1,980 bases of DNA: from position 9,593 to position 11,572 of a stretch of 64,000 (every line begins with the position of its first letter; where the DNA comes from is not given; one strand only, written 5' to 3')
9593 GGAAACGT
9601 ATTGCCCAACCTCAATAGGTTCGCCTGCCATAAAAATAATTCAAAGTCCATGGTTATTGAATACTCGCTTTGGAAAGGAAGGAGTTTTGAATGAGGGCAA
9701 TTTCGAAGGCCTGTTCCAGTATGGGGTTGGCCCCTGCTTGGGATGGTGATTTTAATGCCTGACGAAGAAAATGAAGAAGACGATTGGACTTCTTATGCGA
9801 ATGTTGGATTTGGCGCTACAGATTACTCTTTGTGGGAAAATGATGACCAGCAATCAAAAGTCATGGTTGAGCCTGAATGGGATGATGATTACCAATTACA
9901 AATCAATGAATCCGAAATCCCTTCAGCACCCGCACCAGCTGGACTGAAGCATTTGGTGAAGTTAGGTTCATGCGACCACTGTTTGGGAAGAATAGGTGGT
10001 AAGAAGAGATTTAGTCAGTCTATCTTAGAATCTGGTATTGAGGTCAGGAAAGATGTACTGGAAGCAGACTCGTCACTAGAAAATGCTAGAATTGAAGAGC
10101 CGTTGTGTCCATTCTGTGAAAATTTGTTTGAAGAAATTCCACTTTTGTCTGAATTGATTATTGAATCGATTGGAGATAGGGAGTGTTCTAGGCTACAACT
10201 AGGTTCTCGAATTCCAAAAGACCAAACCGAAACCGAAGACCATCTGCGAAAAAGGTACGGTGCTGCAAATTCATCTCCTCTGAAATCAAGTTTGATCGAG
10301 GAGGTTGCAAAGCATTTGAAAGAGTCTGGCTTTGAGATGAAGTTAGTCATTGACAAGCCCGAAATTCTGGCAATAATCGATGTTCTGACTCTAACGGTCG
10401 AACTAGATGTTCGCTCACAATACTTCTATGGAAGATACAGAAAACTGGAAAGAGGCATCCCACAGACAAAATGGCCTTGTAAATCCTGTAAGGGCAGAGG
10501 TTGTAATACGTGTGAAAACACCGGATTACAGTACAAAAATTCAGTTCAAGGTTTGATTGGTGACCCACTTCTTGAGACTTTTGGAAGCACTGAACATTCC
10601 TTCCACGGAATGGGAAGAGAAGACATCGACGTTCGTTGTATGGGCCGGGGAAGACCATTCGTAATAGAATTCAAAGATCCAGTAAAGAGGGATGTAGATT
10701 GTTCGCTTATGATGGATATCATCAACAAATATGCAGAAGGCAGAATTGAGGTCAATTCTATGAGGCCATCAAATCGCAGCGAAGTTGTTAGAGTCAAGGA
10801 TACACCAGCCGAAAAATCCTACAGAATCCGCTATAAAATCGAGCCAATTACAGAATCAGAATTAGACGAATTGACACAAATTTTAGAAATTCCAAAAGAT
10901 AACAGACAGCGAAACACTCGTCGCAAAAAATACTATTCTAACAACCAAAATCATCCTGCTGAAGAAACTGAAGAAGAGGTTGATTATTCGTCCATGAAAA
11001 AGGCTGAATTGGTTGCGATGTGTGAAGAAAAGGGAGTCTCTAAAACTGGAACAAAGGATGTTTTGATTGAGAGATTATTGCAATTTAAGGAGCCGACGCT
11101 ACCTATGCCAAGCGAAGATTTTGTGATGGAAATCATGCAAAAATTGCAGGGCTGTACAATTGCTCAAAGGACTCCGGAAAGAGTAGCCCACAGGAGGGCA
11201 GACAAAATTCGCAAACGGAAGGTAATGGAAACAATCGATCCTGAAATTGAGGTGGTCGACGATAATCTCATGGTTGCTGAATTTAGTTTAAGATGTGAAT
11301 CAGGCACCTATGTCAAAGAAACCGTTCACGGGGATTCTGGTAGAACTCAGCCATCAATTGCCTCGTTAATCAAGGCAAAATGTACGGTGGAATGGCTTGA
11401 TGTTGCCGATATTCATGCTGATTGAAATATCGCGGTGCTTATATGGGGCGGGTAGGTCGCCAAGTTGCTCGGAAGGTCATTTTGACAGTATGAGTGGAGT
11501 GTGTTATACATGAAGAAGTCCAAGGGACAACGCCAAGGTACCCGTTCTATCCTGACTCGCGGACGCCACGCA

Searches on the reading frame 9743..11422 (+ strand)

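Call 91: search_protein_families(library=pfam, proteins=[window:9743-11422:+], max_evalue=0.00001)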
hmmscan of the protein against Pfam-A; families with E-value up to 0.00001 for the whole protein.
window:9743-11422:+ (560 aa): 3 families
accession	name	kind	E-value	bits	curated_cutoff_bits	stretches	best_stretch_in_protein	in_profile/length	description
PF21238.2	Pus10_C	-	3.9e-58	197.2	27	2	227-382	1-149/232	Pus10, C-terminal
PF22023.1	Pus10_THUMP_arc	-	4.2e-09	36.9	28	1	137-213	3-78/78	Pus10 THUMP domain, archaeal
PF02037.33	SAP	-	4.6e-09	36.1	23.9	1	414-448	1-35/37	SAP domain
